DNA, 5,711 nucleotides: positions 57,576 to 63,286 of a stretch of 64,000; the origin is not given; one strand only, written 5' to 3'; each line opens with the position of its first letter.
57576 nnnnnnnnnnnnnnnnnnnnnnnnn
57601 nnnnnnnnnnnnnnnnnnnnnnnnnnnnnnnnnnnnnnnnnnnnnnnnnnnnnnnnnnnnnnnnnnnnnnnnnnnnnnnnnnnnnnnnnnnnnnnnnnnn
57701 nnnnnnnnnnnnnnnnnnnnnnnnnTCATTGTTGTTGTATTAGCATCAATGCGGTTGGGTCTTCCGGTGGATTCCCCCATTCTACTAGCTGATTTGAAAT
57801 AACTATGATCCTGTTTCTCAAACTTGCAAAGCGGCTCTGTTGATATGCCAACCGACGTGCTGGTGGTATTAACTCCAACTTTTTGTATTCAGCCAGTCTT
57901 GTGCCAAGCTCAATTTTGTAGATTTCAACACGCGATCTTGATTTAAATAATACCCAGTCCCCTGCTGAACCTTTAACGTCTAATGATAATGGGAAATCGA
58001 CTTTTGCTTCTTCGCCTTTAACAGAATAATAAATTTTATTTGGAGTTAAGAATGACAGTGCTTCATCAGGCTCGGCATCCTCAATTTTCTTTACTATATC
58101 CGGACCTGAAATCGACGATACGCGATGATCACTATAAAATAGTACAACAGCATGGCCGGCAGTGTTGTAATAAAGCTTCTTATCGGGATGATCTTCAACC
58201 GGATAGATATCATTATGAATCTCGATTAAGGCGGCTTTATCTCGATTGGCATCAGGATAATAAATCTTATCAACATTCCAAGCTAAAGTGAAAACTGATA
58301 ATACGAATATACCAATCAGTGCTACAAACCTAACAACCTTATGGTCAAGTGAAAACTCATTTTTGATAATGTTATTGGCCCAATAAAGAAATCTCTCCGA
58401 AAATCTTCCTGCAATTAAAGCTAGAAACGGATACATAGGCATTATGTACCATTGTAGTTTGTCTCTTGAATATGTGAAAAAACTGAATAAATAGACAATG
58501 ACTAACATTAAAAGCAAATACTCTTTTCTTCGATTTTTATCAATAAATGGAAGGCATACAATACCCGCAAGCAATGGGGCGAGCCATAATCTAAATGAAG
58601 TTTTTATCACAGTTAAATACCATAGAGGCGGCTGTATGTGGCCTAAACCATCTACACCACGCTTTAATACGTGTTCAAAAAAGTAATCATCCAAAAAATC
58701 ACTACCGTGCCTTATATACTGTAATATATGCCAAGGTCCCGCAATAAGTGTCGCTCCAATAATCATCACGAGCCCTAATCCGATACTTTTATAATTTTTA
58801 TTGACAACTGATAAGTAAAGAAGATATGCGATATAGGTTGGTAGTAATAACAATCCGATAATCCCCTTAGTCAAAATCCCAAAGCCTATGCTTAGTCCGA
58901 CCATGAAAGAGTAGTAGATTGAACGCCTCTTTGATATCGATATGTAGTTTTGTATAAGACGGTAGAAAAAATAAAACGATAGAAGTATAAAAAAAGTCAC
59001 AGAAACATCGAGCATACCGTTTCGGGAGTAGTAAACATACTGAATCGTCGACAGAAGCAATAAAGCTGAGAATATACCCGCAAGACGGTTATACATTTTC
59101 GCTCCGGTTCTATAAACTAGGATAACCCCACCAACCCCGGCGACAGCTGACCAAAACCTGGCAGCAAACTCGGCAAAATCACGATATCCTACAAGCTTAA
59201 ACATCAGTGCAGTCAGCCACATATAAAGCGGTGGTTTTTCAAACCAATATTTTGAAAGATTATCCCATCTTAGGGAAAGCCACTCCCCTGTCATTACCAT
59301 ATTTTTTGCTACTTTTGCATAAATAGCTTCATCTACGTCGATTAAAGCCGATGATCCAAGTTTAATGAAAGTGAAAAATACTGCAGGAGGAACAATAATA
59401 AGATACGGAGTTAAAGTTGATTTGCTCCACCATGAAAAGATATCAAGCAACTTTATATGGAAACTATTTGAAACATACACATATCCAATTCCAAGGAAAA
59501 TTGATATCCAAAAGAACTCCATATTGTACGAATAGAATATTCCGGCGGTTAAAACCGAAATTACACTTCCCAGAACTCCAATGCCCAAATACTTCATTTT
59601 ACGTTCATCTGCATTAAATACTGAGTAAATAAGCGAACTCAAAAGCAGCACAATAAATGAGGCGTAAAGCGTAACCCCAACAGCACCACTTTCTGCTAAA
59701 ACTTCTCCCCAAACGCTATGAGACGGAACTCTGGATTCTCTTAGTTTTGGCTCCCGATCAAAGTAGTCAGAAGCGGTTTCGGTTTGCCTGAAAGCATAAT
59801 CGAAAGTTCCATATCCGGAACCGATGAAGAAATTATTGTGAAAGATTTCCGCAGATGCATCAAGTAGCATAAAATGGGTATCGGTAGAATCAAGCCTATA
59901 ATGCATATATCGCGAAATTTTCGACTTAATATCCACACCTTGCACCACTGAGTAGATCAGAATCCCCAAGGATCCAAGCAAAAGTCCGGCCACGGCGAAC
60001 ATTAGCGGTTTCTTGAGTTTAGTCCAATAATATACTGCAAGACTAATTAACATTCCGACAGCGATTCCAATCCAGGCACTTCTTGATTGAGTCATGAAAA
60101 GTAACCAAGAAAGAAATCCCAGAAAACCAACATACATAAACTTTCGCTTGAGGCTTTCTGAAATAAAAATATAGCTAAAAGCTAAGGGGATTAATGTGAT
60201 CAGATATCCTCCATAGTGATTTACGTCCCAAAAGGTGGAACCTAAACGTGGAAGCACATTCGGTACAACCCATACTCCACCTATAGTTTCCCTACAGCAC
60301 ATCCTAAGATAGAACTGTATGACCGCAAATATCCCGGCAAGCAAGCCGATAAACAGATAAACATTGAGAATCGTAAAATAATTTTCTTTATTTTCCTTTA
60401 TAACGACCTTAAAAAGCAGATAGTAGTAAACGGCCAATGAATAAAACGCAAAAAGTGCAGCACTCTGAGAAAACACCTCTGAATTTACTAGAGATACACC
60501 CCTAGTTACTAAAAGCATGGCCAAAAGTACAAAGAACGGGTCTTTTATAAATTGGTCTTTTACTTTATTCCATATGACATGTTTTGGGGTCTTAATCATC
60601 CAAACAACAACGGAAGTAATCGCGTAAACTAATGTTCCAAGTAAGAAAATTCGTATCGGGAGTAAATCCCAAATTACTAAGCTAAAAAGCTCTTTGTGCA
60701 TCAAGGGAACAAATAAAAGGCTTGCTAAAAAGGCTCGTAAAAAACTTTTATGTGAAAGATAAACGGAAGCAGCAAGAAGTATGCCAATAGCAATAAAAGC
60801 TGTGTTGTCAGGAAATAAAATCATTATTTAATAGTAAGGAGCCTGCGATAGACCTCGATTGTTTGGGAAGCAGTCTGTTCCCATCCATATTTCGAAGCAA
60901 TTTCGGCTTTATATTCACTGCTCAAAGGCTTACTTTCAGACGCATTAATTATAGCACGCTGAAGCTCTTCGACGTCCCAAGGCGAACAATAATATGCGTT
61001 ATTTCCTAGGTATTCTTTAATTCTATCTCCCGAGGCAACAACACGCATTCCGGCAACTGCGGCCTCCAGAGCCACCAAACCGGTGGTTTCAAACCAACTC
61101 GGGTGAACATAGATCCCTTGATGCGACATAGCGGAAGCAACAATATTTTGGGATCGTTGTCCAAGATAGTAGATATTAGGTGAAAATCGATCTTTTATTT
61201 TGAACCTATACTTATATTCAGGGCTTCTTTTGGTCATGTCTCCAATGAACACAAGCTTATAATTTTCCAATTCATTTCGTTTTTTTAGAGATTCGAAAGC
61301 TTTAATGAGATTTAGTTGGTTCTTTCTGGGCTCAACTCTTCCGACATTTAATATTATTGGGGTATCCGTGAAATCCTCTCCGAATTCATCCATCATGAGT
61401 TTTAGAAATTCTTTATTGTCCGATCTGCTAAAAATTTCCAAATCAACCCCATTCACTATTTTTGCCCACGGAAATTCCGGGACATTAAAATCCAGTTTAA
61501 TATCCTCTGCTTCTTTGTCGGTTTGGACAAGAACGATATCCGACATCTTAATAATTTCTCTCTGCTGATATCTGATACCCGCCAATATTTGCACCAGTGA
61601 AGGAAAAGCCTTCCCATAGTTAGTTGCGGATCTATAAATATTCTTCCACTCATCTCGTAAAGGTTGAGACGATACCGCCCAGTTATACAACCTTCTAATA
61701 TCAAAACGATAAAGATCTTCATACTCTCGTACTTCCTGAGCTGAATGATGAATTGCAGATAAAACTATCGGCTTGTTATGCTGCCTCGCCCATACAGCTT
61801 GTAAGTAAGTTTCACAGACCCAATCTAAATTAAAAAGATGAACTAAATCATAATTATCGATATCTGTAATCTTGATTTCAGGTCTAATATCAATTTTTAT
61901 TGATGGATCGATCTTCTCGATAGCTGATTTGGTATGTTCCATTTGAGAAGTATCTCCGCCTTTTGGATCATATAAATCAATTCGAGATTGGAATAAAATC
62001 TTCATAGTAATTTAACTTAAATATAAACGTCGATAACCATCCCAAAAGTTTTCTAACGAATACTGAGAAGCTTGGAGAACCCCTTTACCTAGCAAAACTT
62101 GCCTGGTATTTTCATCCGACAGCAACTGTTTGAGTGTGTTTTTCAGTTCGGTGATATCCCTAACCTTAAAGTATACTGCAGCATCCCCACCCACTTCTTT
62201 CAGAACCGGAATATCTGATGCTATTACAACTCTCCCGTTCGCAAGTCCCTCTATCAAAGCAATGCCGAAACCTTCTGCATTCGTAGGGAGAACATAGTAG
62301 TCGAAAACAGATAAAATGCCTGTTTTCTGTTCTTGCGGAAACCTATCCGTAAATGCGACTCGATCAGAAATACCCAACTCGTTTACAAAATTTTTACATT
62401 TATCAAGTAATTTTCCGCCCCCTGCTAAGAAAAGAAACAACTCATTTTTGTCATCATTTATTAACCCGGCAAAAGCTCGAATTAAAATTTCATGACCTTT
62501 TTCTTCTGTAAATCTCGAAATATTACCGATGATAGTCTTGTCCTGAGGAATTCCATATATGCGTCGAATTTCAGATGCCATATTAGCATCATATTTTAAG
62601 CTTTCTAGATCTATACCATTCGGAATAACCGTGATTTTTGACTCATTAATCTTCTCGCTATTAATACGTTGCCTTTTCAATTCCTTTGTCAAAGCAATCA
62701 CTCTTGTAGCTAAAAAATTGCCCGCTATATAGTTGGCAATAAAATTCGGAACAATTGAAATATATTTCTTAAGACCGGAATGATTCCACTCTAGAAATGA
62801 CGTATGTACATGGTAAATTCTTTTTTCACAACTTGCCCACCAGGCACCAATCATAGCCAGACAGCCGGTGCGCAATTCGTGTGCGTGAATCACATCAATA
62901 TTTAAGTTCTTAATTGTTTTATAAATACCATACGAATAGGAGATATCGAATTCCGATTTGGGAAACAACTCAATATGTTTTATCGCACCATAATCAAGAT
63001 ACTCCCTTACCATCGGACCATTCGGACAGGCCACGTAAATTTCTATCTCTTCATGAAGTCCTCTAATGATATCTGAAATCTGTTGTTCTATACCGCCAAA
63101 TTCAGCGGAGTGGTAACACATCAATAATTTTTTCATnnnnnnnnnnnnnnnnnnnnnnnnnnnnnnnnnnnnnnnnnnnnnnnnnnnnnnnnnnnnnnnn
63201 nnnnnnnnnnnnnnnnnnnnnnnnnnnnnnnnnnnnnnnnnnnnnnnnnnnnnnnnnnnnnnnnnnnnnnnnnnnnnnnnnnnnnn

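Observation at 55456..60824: Tandem paralogous Wzy_C proteins, one fused to a PMT/ArnT-type GT-C domain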

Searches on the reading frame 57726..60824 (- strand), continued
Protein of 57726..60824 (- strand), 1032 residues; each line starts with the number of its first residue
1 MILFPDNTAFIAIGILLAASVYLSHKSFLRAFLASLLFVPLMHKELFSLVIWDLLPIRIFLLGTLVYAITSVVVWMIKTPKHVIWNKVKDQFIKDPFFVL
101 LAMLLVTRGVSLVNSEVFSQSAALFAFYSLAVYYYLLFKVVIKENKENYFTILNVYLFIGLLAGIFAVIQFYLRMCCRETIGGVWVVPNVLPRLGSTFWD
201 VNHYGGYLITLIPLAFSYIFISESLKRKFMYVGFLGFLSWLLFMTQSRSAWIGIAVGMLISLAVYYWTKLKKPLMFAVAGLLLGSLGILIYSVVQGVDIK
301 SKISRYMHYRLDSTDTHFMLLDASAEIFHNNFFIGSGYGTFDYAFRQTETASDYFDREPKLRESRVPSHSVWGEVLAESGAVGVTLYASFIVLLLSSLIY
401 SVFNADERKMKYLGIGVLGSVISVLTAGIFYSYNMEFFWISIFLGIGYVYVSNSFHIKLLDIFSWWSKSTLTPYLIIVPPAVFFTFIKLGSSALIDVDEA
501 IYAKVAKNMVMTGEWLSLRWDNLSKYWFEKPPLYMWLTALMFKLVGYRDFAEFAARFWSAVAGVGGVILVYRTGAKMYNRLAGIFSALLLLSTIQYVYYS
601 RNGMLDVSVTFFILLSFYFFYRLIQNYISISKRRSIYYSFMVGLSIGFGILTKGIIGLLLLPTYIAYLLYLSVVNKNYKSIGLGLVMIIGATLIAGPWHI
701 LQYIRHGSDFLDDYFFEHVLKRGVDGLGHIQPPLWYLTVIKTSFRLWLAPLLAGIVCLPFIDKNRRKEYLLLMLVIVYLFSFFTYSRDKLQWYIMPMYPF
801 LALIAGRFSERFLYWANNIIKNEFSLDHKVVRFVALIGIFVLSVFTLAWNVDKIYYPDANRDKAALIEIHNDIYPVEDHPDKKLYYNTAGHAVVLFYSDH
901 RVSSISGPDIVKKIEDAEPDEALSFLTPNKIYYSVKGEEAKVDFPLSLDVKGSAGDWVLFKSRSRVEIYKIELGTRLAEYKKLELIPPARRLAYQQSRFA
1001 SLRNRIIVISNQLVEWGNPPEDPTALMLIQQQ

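Call 73: find_homologous_proteins(query=P0166, max_evalue=1e-20)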
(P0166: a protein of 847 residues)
Query P0166 (847 aa): 43 proteins with E <= 1e-20 among 8000 candidates.
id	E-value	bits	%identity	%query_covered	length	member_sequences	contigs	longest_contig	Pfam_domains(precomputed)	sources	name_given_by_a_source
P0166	0.0e+0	1813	100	100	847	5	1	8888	PF13231.13,PF04932.21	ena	-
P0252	0.0e+0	1155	63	100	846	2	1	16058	PF13231.13,PF04932.21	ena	-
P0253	0.0e+0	1148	63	100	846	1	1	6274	PF13231.13,PF04932.21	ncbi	-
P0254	0.0e+0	1146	63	98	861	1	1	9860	PF13231.13,PF04932.21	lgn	-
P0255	2.0e-288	978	56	100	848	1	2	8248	PF04932.21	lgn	-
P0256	7.4e-277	939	52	100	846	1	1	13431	PF13231.13,PF04932.21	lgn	-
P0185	4.3e-170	586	41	100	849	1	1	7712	PF04932.21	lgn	-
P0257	9.1e-159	549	39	99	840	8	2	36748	PF13231.13,PF04932.21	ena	-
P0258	6.6e-156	539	39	99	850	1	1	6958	PF13231.13,PF04932.21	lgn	-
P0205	8.2e-153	529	38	99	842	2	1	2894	PF04932.21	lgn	-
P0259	8.6e-152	526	39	99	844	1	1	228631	PF13231.13,PF04932.21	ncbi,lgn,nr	ncbi:MAG: O-antigen ligase family protein [Patescibacteria group bacterium]|nr:O-antigen ligase fami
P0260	1.5e-151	525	38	98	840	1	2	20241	PF04932.21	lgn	-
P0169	2.4e-151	524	37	98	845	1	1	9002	PF13231.13,PF04932.21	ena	-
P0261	1.0e-148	515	44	67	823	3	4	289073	PF04932.21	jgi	jgi:putative inorganic carbon (HCO3(-)) transporter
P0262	1.6e-145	505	38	100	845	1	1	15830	PF13231.13,PF04932.21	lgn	-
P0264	3.5e-142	494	38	98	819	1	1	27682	PF13231.13,PF04932.21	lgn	-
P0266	4.3e-141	490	38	99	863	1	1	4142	PF13231.13,PF04932.21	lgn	-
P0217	3.8e-137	477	39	90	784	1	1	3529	PF13231.13,PF04932.21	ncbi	-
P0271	4.2e-119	417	37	81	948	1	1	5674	PF02366.25,PF13231.13,PF04932.21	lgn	-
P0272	6.5e-118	414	36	81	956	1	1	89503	PF02366.25,PF13231.13,PF04932.21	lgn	-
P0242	6.5e-117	410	39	70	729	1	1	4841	PF04932.21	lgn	-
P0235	7.1e-116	407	38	70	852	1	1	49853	PF04932.21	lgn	-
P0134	3.1e-115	405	35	87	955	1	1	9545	PF02366.25,PF13231.13,PF04932.21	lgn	-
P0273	5.1e-115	404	37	81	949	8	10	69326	PF02366.25,PF13231.13,PF04932.21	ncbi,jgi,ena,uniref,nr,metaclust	ncbi:MAG: hypothetical protein A3A61_02175 [Candidatus Woykebacteria bacterium RIFCSPLOWO2_01_FULL_4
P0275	2.0e-107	379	36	81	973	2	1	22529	PF02366.25,PF13231.13,PF04932.21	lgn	-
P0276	2.7e-107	378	42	62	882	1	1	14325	PF02366.25,PF13231.13,PF04932.21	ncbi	ncbi:MAG: O-antigen ligase family protein [bacterium]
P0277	5.8e-107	377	36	81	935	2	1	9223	PF02366.25,PF13231.13,PF04932.21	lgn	-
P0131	2.0e-104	369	36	81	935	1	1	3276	PF02366.25,PF13231.13,PF04932.21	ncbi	-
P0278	1.6e-103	366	37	82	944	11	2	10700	PF02366.25,PF13231.13,PF04932.21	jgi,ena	-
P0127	1.1e-100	356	37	71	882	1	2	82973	PF02366.25,PF13231.13,PF04932.21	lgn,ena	-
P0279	2.1e-96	342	40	63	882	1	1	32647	PF02366.25,PF13231.13,PF04932.21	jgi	-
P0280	7.0e-96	341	37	66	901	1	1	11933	PF02366.25,PF13231.13,PF04932.21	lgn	-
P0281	2.5e-81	293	36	68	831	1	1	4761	PF02366.25,PF13231.13,PF04932.21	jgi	jgi:4-amino-4-deoxy-L-arabinose transferase-like glycosyltransferase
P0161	2.7e-76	276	30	81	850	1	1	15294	PF13231.13,PF04932.21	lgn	-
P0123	1.1e-72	264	31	81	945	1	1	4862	PF02366.25,PF13231.13,PF04932.21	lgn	-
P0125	3.6e-62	229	32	81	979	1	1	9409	PF02366.25,PF13231.13,PF04932.21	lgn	-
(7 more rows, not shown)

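Call 74: find_encoding_contigs(protein=window:57726-60824:-, flank=1000, max_places=3)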
Protein window:57726-60824:- (1032 aa): 1 contig read that carries it; 1 place shown.
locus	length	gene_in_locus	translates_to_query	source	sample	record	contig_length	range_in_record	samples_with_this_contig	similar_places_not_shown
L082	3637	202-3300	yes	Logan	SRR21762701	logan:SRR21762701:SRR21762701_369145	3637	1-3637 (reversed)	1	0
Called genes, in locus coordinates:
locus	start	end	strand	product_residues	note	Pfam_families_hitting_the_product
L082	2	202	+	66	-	?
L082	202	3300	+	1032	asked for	PF04932:Wzy_C, PF02366:PMT, PF13231:PMT_2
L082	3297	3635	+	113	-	?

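Call 75: list_cluster_members(proteins=[window:57726-60824:-, window:55456-57729:-])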
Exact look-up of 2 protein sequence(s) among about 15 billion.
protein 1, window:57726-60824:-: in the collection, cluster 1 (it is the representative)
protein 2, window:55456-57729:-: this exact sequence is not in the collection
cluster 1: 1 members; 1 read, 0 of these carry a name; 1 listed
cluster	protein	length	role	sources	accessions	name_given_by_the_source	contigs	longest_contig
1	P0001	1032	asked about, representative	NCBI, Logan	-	-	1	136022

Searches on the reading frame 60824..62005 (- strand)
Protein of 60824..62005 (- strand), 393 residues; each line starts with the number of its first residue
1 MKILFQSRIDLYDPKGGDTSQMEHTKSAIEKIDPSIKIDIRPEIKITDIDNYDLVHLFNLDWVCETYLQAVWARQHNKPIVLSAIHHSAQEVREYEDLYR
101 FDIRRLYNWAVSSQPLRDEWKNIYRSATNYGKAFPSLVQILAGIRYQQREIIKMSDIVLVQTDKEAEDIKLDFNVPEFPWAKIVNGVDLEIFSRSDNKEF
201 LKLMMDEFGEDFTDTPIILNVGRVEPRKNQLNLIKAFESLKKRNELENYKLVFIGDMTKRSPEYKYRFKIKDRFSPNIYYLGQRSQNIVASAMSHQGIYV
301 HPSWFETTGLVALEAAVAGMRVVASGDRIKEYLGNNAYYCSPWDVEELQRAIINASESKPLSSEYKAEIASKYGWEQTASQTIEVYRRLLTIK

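Call 3: search_protein_families(library=pfam, proteins=[window:60824-62005:-], max_evalue=0.01)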
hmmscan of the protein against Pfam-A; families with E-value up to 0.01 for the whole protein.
window:60824-62005:- (393 aa): 4 families
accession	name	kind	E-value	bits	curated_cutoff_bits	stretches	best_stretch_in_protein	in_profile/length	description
PF00534.26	Glycos_transf_1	-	1.1e-21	77.6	26.4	1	213-366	13-166/172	Glycosyl transferases group 1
PF13692.12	Glyco_trans_1_4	-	1e-19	71.6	27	1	216-355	2-139/142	Glycosyl transferases group 1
PF20706.3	GT4-conflict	-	0.00032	20.2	26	1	214-326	196-312/385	Family 4 Glycosyltransferase in conflict systems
PF13439.12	Glyco_transf_4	-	0.0024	18.3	28.5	0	75-190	94-169/170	Glycosyltransferase Family 4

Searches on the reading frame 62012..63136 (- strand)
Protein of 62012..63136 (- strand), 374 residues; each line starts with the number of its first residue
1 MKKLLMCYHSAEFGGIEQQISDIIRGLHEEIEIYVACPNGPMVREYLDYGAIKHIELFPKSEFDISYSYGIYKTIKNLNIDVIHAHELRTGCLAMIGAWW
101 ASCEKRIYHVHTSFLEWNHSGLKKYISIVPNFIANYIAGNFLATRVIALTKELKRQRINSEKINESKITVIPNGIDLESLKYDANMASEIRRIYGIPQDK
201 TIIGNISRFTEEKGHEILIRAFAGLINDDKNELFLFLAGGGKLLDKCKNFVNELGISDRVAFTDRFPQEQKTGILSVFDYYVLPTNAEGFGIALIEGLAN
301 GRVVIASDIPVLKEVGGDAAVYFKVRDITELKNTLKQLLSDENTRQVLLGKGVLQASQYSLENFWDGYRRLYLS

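Call 24: search_protein_families(library=pfam, proteins=[window:62012-63136:-], max_evalue=0.001)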
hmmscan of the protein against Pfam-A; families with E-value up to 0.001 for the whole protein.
window:62012-63136:- (374 aa): 5 families
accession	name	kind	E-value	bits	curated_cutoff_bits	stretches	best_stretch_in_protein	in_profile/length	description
PF00534.26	Glycos_transf_1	-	1.8e-29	102.9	26.4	1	189-346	4-163/172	Glycosyl transferases group 1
PF13439.12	Glyco_transf_4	-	3e-22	79.9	28.5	1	13-178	1-169/170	Glycosyltransferase Family 4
PF13692.12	Glyco_trans_1_4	-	1.4e-20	74.4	27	1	202-341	3-142/142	Glycosyl transferases group 1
PF13579.12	Glyco_trans_4_4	-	2.7e-07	31.5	29.7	1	14-174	1-158/158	Glycosyl transferase 4-like domain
PF13477.12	Glyco_trans_4_2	-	0.00031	21.4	23.4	1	23-117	16-114/139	Glycosyl transferase 4-like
